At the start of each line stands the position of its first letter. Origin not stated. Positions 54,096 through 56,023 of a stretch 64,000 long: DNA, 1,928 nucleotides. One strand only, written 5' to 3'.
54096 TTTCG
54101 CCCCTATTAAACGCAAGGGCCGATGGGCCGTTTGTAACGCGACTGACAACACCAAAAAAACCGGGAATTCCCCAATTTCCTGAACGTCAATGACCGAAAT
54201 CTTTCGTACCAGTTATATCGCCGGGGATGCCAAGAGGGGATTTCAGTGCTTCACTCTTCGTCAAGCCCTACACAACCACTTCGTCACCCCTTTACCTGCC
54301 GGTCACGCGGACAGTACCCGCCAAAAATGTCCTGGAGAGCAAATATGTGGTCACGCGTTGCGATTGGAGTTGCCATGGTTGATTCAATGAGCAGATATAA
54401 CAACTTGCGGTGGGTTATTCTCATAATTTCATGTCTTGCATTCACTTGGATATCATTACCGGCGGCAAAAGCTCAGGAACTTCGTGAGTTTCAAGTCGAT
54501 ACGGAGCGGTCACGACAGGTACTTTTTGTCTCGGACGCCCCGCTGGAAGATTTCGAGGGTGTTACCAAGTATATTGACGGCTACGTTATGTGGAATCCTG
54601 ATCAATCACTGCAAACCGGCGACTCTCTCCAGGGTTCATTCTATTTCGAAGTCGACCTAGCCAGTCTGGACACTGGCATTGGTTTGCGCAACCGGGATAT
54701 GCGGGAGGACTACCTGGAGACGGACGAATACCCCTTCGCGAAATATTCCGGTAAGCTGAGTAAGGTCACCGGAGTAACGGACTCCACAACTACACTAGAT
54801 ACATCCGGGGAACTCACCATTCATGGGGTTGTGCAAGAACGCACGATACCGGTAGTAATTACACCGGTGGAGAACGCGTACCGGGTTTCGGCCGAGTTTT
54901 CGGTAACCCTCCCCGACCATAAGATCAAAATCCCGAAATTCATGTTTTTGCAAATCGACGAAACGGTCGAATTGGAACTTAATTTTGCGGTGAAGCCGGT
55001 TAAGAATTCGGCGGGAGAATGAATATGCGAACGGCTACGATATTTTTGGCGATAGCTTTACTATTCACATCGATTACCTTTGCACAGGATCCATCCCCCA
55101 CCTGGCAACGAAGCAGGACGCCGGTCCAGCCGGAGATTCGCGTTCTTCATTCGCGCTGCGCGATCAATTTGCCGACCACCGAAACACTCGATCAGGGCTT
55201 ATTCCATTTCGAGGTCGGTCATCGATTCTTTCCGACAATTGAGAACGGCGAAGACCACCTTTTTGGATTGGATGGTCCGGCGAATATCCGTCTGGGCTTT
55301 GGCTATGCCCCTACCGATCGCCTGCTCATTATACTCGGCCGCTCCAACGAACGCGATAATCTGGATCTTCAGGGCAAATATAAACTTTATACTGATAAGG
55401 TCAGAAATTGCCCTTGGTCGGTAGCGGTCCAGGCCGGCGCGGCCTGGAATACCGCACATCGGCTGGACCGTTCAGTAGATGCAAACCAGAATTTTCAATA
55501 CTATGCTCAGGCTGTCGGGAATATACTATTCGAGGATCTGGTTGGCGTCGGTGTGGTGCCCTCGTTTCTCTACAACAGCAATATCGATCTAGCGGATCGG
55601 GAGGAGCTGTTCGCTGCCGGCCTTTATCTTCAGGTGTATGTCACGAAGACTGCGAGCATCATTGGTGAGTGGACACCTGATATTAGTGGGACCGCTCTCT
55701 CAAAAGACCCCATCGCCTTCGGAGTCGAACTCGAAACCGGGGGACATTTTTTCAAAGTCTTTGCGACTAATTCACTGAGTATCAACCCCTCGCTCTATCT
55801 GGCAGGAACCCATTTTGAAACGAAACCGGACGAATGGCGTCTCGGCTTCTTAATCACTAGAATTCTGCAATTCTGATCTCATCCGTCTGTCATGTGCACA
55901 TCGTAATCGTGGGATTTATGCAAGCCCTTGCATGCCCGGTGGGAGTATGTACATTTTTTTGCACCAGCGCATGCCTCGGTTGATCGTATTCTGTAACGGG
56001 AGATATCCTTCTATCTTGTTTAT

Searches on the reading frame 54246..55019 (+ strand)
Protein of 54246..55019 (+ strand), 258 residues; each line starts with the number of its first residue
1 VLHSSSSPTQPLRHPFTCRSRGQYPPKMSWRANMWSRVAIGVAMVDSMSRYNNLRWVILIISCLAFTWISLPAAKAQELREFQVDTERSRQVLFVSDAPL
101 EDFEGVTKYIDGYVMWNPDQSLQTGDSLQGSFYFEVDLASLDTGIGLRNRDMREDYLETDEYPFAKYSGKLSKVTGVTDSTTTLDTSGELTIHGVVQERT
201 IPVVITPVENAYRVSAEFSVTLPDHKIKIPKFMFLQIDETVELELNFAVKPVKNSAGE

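Call 70: search_protein_families(library=pfam, proteins=[window:54246-55019:+], max_evalue=0.00001)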
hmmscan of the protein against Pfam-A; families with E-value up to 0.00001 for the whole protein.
window:54246-55019:+ (258 aa): 1 family
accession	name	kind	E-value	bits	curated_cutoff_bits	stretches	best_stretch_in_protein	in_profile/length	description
PF04264.18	YceI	-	4.3e-17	63.3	23.7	1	83-247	2-148/150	YceI-like domain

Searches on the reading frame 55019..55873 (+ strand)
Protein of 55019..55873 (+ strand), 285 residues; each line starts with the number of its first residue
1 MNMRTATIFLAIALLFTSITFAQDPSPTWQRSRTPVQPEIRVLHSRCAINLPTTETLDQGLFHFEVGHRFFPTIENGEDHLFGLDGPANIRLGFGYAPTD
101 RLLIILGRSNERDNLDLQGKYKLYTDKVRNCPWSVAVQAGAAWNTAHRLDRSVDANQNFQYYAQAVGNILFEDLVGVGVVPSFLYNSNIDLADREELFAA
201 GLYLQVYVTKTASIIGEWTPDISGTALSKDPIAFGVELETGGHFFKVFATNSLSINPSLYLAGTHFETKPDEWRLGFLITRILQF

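Call 70: search_protein_families(library=pfam, proteins=[window:55019-55873:+], max_evalue=0.00001)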
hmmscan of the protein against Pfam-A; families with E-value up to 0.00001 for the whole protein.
window:55019-55873:+ (285 aa): 1 family
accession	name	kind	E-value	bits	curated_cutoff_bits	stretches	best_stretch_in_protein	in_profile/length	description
PF19089.6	DUF5777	-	1.8e-50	172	23.1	1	47-282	5-246/247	Membrane bound beta barrel domain (DUF5777)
